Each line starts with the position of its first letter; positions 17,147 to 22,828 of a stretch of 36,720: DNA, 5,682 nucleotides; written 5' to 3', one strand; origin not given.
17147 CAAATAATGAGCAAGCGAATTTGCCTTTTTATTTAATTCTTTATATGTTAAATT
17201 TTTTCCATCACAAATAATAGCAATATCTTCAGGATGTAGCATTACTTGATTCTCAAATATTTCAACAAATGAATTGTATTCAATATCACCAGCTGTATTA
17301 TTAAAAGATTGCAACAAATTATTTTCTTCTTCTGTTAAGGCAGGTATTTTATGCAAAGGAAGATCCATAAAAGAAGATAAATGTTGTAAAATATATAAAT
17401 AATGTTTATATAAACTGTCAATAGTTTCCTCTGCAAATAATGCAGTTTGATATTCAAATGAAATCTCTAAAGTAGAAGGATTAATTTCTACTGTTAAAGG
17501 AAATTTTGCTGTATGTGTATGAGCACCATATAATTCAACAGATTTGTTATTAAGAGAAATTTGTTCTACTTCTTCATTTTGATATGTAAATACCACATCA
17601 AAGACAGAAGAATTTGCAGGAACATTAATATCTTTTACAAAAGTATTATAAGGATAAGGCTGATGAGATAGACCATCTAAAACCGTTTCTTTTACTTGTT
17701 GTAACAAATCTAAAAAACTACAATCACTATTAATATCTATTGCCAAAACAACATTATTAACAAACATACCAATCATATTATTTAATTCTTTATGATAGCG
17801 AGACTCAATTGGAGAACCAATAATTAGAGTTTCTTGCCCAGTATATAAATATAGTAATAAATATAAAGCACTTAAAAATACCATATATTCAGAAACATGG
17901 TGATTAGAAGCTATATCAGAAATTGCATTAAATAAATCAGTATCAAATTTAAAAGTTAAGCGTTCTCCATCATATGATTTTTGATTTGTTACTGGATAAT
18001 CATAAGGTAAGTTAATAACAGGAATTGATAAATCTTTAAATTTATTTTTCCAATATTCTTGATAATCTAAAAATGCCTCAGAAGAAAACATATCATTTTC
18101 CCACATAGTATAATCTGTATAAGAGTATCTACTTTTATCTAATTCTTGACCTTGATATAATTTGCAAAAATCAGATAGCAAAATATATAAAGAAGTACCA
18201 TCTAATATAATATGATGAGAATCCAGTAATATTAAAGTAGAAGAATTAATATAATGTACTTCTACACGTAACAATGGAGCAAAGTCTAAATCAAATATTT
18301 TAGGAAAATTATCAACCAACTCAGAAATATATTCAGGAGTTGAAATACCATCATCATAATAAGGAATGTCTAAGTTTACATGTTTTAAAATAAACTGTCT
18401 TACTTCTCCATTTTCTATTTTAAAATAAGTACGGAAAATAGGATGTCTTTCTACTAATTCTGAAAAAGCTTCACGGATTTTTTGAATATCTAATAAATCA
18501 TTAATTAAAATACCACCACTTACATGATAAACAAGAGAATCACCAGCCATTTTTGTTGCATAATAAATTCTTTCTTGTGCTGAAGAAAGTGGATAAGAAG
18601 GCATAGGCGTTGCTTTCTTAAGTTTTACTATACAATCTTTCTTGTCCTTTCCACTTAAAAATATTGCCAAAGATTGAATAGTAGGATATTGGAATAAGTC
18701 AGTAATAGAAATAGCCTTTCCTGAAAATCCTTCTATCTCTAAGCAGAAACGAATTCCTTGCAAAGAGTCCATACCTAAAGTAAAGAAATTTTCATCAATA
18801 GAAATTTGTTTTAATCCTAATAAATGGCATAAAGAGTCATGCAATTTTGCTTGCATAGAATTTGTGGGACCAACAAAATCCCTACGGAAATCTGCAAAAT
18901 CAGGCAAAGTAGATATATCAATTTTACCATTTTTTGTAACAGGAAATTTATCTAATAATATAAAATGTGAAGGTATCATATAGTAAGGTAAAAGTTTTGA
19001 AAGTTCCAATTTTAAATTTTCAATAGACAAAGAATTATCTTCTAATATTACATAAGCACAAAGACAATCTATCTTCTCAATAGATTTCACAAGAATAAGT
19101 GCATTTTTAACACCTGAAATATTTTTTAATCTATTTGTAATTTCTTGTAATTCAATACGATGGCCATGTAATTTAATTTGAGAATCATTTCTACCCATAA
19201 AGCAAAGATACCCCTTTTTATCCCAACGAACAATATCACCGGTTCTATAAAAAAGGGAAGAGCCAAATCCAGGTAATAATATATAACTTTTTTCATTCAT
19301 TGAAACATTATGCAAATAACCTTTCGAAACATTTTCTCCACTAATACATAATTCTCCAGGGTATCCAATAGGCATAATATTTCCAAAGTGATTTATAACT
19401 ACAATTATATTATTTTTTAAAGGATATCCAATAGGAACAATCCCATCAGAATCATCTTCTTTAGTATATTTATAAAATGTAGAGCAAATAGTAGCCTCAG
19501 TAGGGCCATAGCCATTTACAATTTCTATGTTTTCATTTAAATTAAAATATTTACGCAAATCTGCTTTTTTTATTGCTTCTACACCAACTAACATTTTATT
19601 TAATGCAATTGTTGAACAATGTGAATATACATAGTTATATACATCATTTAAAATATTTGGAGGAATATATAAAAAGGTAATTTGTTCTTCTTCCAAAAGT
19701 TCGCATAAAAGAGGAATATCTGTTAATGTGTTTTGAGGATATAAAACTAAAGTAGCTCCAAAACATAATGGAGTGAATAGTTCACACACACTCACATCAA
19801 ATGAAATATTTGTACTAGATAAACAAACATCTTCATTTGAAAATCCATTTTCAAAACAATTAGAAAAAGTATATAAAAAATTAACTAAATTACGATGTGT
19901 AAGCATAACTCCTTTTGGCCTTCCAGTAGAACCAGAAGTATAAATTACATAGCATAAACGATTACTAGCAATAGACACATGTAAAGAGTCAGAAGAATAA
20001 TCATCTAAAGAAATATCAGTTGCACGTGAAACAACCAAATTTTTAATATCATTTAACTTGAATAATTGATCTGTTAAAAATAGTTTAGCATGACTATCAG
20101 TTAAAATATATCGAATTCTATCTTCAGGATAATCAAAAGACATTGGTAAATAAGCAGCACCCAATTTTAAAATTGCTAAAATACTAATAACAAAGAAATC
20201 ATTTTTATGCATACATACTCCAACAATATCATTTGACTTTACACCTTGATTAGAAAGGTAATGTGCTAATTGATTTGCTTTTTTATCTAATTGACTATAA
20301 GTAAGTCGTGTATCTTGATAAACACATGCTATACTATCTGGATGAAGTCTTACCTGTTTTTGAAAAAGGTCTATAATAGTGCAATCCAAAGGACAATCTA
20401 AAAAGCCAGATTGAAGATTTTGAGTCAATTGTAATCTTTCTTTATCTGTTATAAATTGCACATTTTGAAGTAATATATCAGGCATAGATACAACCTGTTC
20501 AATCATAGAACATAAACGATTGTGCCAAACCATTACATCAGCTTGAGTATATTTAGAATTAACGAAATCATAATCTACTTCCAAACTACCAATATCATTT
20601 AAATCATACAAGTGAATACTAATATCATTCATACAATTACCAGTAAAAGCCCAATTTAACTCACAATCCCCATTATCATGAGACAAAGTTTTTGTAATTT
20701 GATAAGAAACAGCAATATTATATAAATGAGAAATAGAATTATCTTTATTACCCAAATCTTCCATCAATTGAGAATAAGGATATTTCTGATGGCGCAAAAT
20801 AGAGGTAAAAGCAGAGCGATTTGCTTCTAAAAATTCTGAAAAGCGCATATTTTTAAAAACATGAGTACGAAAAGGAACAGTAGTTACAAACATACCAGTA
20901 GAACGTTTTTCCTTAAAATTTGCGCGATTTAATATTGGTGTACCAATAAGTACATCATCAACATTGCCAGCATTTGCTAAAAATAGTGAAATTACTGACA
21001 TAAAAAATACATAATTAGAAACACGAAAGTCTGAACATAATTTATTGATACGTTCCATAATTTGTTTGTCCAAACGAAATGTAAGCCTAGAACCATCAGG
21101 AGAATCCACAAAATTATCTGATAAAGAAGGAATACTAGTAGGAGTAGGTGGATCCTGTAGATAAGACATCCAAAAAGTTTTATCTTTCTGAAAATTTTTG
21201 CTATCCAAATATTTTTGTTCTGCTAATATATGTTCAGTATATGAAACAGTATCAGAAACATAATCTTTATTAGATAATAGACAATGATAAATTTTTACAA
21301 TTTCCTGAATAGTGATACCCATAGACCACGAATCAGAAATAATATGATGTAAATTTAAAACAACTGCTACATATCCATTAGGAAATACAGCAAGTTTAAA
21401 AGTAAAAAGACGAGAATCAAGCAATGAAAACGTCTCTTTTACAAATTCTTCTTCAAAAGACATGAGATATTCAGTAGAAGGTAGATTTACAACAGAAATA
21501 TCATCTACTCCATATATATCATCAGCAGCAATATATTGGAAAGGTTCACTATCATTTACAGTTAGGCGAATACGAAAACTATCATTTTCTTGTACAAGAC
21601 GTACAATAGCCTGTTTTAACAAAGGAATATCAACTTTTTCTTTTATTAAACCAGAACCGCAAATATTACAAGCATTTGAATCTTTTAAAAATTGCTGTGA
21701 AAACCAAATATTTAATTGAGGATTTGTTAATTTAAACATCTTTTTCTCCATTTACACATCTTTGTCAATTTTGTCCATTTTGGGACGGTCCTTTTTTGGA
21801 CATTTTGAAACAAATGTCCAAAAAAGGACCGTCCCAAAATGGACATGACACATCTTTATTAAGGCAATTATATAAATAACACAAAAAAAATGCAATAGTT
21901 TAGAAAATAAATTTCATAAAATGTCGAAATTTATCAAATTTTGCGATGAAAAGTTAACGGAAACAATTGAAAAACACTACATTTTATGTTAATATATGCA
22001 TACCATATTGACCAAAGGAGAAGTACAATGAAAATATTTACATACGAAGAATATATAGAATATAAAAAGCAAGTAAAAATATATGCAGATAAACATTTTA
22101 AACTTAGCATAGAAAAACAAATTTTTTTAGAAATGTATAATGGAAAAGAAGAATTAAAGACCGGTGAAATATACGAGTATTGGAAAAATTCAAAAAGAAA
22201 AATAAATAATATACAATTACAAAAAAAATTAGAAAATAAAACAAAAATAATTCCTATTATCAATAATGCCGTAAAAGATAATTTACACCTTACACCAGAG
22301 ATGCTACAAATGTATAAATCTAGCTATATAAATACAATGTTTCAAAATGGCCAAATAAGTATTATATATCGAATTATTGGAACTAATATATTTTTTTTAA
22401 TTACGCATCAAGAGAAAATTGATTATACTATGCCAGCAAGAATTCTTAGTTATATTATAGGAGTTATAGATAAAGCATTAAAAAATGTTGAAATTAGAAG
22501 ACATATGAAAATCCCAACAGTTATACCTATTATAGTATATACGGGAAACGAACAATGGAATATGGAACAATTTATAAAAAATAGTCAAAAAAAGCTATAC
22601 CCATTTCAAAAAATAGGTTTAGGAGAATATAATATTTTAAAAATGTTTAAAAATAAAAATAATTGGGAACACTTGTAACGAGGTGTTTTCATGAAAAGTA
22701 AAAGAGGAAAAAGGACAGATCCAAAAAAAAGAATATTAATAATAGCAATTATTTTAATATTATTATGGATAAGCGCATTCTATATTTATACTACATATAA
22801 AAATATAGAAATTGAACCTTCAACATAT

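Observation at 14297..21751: Stand-alone dimodular NRPS ending in a thioester reductase (C-A-T-C-A-T-R), predicted to release a dipeptide aldehyde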

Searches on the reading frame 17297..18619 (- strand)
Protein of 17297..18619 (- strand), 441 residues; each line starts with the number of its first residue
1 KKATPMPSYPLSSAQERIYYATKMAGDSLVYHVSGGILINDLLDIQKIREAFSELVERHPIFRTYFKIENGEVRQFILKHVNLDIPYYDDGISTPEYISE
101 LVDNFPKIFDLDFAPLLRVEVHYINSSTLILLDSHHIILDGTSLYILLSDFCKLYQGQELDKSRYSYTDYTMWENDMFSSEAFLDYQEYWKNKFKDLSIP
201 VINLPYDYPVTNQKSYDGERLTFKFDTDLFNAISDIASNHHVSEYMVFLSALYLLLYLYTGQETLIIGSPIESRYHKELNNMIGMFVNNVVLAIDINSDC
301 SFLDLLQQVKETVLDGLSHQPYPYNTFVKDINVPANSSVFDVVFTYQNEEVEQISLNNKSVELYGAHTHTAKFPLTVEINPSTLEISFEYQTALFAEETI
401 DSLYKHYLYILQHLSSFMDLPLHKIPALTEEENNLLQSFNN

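Call 58: search_solved_structures(query=window:17297-18619:-, max_evalue=1e-10)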
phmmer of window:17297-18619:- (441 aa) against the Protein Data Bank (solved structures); distinct sequences matched with E-value up to 1e-10: 45.
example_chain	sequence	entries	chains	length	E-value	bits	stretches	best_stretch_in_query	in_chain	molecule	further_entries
2jgp_A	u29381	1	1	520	5.7e-70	239.6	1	8-412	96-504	TYROCIDINE SYNTHETASE 3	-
5u89_A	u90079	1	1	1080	2.1e-46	161.9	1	8-436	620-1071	Amino acid adenylation domain protein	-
6p1j_A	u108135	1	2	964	5.7e-45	157.2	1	8-436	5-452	Txo2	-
6oyf_A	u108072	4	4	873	2e-42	148.8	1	9-434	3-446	Txo1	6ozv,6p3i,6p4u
6mfy_A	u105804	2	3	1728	2.4e-42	148.6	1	8-434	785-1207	Linear gramicidin synthase subunit A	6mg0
6mfz_A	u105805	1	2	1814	2.6e-42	148.5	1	8-434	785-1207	Linear gramicidin synthase subunit A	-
9be3_A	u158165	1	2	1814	2.6e-42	148.5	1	8-434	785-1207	Linear gramicidin synthase subunit A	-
9be4_A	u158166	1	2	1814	2.6e-42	148.5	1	8-434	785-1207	Linear gramicidin synthase subunit A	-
9meh_A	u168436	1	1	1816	2.6e-42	148.5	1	8-434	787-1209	Linear gramicidin synthase subunit A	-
6mfw_A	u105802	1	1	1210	1.3e-41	146.2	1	8-425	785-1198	Linear gramicidin synthase subunit A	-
6mfx_A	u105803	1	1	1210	1.2e-40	143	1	8-425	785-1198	Linear gramicidin synthase subunit A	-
8xjz_C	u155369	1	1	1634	2.6e-35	125.4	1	4-417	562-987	Peptide synthetase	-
9rde_A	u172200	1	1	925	3e-33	118.6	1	9-358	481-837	Bacitracin synthase 3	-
8qnf_A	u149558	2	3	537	2.3e-29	105.8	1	44-433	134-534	Condensation domain TomBC from the Tomaymycin non-ribosomal peptide synthetase | Tomaymycin non-ribosomal peptide synthetase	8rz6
8z0q_C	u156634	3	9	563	6.4e-29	104.4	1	7-411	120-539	Special condensation domain in NRPS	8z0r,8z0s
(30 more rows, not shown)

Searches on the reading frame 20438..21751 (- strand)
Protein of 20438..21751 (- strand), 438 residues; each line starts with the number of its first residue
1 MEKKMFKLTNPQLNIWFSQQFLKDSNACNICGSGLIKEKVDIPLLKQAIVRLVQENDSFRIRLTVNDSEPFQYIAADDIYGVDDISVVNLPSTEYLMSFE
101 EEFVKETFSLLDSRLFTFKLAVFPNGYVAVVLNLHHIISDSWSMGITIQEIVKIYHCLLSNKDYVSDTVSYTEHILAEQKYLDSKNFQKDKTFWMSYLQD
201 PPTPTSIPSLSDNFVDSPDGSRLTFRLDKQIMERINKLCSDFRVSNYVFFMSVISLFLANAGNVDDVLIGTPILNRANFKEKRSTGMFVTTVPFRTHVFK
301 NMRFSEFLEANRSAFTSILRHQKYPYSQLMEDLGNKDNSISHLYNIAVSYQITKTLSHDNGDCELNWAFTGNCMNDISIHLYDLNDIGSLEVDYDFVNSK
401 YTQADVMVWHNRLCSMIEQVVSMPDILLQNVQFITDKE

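Call 31: search_solved_structures(query=window:20438-21751:-, max_evalue=0.001)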
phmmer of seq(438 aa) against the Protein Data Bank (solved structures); distinct sequences matched with E-value up to 0.001: 49.
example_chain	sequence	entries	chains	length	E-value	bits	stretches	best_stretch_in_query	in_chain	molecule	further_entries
2jgp_A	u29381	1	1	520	6.7e-27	97.7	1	6-354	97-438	TYROCIDINE SYNTHETASE 3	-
6p1j_A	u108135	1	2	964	1.6e-22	83.2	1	8-366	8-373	Txo2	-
6oyf_A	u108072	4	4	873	9.3e-21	77.4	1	11-352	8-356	Txo1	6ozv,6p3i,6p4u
4zxh_A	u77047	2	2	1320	6.2e-20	74.7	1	8-349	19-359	ABBFA_003403 | Tyrocidine synthetase 3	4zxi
5u89_A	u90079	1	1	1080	4.1e-19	72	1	38-434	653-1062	Amino acid adenylation domain protein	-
8xjz_C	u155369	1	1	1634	8.8e-18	67.6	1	7-352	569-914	Peptide synthetase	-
9rde_A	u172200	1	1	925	9.3e-18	67.6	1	125-312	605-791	Bacitracin synthase 3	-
8f7h_A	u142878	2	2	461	2.6e-16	62.8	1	36-425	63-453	Surfactin synthetase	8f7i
8fx6_A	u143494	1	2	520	6e-16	61.6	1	9-351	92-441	PCP-C didomain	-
8fx7_A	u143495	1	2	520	6e-16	61.6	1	9-351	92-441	PCP-C didomain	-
7kvw_A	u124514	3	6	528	6.2e-16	61.5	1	9-351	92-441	PCP-C didomain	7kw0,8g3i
7kw2_A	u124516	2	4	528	6.3e-16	61.5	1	9-351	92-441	PCP-C didomain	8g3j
8f7f_A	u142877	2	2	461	9.5e-16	60.9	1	36-425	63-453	Surfactin synthetase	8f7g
1l5a_A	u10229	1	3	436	1.3e-15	60.5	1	36-335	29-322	amide synthase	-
9bfd_B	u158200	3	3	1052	1.6e-15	60.2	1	5-357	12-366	Tyrocidine synthase 2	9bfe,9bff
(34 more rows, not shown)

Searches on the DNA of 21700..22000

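Call 78: search_rna_families(source=window, start=21700, end=22000, threshold=evalue, max_evalue=1)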
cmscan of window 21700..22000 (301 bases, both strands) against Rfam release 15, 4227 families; matches with E-value up to 1: 39.
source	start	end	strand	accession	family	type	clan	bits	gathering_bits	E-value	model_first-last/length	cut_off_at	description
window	21774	21843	+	RF03938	mir-4662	Gene; miRNA;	-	49.8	97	6.9e-10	1-67/67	no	mir-4662 microRNA precursor family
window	21774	21843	-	RF03938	mir-4662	Gene; miRNA;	-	49.4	97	9.1e-10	1-67/67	no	mir-4662 microRNA precursor family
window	21769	21848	+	RF04209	MIR7533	Gene; miRNA;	-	42.9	230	1.6e-07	1-249/249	no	MIR7533 microRNA precursor family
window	21760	21853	-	RF04205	MIR2606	Gene; miRNA;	-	40.5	139.7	5.7e-05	1-165/165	no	MIR2606 microRNA precursor family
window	21771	21845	+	RF00669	mir-96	Gene; miRNA;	-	39.6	65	3.3e-07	1-78/78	no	mir-96 microRNA precursor family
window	21777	21840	-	RF00961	mir-581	Gene; miRNA;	-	39.3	100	9.1e-07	1-89/89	no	mir-581 microRNA precursor family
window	21760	21854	+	RF04097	MIR2630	Gene; miRNA;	-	38.4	144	2.3e-06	1-229/229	no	MIR2630 microRNA precursor family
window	21768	21853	+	RF04205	MIR2606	Gene; miRNA;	-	38.3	139.7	0.00017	1-165/165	no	MIR2606 microRNA precursor family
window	21776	21839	-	RF04127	MIR8007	Gene; miRNA;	-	38.1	195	6.9e-06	1-226/226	no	MIR8007 microRNA precursor family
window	21778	21841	+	RF04127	MIR8007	Gene; miRNA;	-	38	195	7e-06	1-226/226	no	MIR8007 microRNA precursor family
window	21775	21843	+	RF00845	MIR158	Gene; miRNA;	-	37.5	67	4e-06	1-100/100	no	MIR158 microRNA precursor family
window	21774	21843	+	RF03366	mir-3122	Gene; miRNA;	-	36.9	92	1.7e-05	1-73/73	no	mir-3122 microRNA precursor family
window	21769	21848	-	RF03246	MIR1515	Gene; miRNA;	-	36.5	140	4.7e-06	1-137/137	no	MIR1515 microRNA precursor family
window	21769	21847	-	RF03926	MIR1435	Gene; miRNA;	-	36.3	94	0.00049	1-186/186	no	MIR1435 microRNA precursor family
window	21769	21848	+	RF03722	MIR4378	Gene; miRNA;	-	35.9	90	3e-05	1-91/91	no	MIR4378 microRNA precursor family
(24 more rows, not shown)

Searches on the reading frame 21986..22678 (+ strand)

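Call 5: search_protein_families(library=pfam, proteins=[window:21986-22678:+], max_evalue=0.001)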
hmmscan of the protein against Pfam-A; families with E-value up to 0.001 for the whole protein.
window:21986-22678:+ (230 aa): 1 family
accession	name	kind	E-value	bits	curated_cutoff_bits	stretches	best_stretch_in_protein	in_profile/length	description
PF04754.18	Transposase_31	-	1.5e-13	51.3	21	1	105-195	36-127/203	Putative transposase, YhgA-like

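Call 43: search_protein_families(library=ncbifam, proteins=[window:21986-22678:+], max_evalue=0.001)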
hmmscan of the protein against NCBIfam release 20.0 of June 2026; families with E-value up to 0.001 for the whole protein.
window:21986-22678:+ (230 aa): 0 families
